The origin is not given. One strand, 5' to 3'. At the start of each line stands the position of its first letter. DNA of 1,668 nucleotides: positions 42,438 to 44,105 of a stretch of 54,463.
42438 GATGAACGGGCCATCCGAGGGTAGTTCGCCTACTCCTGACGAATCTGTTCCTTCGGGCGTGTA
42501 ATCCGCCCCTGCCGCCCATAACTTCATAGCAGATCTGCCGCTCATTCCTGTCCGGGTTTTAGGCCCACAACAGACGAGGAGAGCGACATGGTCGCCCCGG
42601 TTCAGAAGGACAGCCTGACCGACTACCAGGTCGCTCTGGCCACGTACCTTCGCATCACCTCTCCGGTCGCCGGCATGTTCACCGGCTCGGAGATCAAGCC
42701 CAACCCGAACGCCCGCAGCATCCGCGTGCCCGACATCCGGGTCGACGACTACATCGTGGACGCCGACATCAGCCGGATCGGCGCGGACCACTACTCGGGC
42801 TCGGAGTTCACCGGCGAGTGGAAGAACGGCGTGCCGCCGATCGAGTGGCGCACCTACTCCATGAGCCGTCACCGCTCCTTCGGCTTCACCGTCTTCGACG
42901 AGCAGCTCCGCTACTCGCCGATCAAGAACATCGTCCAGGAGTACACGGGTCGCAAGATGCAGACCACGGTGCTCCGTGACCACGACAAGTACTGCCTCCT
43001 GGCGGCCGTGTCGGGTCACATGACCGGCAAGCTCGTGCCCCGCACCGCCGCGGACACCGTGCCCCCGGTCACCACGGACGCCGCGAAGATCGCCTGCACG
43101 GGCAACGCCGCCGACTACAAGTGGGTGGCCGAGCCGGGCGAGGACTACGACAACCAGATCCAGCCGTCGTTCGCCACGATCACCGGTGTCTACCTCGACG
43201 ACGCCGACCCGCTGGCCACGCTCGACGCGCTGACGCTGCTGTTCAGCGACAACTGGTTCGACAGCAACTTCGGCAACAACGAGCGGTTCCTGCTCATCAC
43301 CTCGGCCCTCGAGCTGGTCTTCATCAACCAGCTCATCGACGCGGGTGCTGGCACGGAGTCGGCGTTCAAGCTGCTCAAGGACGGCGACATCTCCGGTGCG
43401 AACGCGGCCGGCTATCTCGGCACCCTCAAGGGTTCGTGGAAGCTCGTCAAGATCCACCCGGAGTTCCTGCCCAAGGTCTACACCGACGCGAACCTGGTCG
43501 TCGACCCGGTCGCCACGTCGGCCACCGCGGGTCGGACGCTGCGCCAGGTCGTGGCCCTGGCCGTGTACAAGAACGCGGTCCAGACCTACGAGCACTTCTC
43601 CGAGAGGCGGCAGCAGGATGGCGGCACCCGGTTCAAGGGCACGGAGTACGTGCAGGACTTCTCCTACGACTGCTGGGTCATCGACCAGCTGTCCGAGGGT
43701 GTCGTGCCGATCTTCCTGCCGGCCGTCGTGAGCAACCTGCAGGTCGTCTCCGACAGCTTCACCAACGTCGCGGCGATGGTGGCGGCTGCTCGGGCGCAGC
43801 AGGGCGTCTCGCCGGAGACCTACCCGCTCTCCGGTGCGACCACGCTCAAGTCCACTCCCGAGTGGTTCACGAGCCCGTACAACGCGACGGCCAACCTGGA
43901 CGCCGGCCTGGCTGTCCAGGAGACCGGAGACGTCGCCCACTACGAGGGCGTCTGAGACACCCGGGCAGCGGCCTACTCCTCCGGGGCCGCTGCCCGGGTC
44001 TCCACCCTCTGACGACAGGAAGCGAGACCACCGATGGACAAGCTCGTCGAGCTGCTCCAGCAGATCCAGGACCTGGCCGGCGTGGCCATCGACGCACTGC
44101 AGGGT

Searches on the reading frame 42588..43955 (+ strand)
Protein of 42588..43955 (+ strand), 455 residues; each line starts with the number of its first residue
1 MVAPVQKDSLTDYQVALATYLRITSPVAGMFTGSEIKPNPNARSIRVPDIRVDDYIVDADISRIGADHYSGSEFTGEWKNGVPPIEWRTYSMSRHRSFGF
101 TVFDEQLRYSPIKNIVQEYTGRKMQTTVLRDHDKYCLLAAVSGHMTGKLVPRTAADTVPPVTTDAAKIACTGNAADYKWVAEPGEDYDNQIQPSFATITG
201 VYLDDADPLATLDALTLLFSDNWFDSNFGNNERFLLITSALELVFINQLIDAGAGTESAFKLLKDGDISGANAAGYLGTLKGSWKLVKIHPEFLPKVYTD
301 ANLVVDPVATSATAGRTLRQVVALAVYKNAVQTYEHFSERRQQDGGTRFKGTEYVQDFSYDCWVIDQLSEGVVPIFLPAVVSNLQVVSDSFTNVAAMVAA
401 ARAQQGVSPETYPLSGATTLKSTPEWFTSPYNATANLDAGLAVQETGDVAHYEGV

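Call 9: search_dna_similar(query=window:42588-43955:+, collection=phages, mode=protein)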
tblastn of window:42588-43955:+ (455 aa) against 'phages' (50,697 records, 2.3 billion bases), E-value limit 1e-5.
Records with a match: 58; places in all: 58; records where one place covers at least 80% of the query: 58.
Best place of each record, by identity: 80-90% 11; 60-80% 43; <60% 4.
By first word of the organism name: Microbacterium 57; Arthrobacter 1.
By host as written in the record: Microbacterium foliorum NRRL B-24224 31; Microbacterium foliorum NRRL B-24224 SEA 22; Microbacterium paraoxydans NRRL B-14843 2; Arthrobacter globiformis B-2979 1; Microbacterium foliorum str. NRRL B-24224 1; Microbacterium foliorum 1.
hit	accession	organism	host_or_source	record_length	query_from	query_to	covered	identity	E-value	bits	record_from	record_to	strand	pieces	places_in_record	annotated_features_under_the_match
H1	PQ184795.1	Arthrobacter phage MissAmericana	Arthrobacter globiformis B-2979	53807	1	451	99%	83.3%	0e+0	733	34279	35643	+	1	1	32: major capsid protein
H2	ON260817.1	Microbacterium phage Gshelby23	Microbacterium foliorum NRRL B-24224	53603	1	451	99%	81.1%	0e+0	710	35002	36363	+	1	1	27: hypothetical protein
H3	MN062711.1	Microbacterium phage Araxxi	Microbacterium foliorum NRRL B-24224 SEA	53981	1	451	99%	81.1%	0e+0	709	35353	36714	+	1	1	29: hypothetical protein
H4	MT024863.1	Microbacterium phage Arete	Microbacterium foliorum NRRL B-24224 SEA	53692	1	451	99%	81.1%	0e+0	709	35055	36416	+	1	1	29: hypothetical protein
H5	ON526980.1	Microbacterium phage DoTi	Microbacterium foliorum NRRL B-24224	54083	1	451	99%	81.1%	0e+0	709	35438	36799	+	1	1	29: hypothetical protein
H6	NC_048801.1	Microbacterium phage Araxxi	Microbacterium foliorum NRRL B-24224 SEA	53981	1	451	99%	81.1%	0e+0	709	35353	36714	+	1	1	29: hypothetical protein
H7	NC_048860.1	Microbacterium phage Arete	Microbacterium foliorum NRRL B-24224 SEA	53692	1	451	99%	81.1%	0e+0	709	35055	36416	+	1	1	29: hypothetical protein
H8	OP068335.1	Microbacterium phage Hannabella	Microbacterium foliorum NRRL B-24224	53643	1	451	99%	81.1%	0e+0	709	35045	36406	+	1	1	29: major capsid protein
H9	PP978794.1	Microbacterium phage Casino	Microbacterium foliorum NRRL B-24224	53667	1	451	99%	81.1%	0e+0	709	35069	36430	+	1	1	28: hypothetical protein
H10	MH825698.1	Microbacterium phage Burro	Microbacterium paraoxydans NRRL B-14843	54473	1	451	99%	80.6%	0e+0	716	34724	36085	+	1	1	29: hypothetical protein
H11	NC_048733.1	Microbacterium phage Burro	Microbacterium paraoxydans NRRL B-14843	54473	1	451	99%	80.6%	0e+0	716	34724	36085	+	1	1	29: hypothetical protein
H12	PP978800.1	Microbacterium phage TrippleS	Microbacterium foliorum NRRL B-24224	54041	1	455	100%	60.7%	5e-172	541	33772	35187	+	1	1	32: major capsid protein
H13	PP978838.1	Microbacterium phage Astartes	Microbacterium foliorum NRRL B-24224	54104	1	455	100%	60.5%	9e-172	540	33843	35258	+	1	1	33: major capsid protein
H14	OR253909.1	Microbacterium phage Moleficent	Microbacterium foliorum NRRL B-24224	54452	1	455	100%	60.5%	9e-172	540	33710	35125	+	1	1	33: major capsid protein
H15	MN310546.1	Microbacterium phage PhriedRice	Microbacterium foliorum NRRL B-24224 SEA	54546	1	455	100%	60.5%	9e-172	540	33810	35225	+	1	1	34: hypothetical protein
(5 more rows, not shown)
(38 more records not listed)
